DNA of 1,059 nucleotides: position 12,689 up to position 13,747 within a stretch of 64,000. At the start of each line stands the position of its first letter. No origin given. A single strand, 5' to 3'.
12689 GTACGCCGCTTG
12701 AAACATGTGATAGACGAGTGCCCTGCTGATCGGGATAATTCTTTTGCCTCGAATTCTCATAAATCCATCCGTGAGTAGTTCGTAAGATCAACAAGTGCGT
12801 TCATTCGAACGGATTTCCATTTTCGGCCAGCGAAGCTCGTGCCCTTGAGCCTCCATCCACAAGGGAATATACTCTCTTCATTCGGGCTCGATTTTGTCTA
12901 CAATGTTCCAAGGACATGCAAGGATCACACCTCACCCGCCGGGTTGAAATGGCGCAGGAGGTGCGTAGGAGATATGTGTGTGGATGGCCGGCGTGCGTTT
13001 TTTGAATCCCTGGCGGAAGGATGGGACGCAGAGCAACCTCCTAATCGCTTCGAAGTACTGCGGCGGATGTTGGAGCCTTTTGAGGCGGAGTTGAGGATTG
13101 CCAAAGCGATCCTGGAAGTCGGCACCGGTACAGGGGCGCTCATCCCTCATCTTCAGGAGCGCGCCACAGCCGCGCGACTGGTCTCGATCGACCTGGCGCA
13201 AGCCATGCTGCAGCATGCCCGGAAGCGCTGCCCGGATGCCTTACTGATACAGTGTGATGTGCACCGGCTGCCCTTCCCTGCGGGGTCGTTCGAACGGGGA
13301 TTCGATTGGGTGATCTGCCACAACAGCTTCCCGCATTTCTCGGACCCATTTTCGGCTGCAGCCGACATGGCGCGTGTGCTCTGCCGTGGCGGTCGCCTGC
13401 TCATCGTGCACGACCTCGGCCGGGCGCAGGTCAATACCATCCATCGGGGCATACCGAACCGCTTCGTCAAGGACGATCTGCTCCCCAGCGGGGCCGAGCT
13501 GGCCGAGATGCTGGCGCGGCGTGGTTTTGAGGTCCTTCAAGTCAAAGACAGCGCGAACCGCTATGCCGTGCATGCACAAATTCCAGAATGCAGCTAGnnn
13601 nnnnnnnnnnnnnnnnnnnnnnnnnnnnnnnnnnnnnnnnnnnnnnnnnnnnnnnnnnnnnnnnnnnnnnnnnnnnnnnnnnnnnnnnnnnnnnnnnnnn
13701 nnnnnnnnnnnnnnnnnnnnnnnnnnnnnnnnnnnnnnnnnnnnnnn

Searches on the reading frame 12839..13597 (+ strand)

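Call 62: search_protein_families(library=pfam, proteins=[window:12839-13597:+], max_evalue=0.01)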
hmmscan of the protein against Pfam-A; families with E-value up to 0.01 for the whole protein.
window:12839-13597:+ (252 aa): 8 families
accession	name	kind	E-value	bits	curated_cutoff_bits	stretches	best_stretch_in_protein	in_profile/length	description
PF08241.18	Methyltransf_11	-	6.7e-19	68.8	21.2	1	92-189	1-95/95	Methyltransferase domain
PF13649.12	Methyltransf_25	-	5.4e-17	62.7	27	1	91-185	1-97/97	Methyltransferase domain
PF08242.18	Methyltransf_12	-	6.5e-13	49.7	30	1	92-187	1-98/98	Methyltransferase domain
PF13847.12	Methyltransf_31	-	1.1e-10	41.8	27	1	89-190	5-110/145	Methyltransferase domain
PF13489.12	Methyltransf_23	-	1.2e-09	38.5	27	1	70-235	5-164/164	Methyltransferase domain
PF01209.24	Ubie_methyltran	-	1.5e-05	24.9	20.1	1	88-190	48-152/233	ubiE/COQ5 methyltransferase family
PF02353.26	CMAS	-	9.7e-05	22.2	27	1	84-243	59-223/273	Mycolic acid cyclopropane synthetase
PF00398.26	RrnaAD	-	0.0025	17.4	24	1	83-146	26-90/263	Ribosomal RNA adenine dimethylase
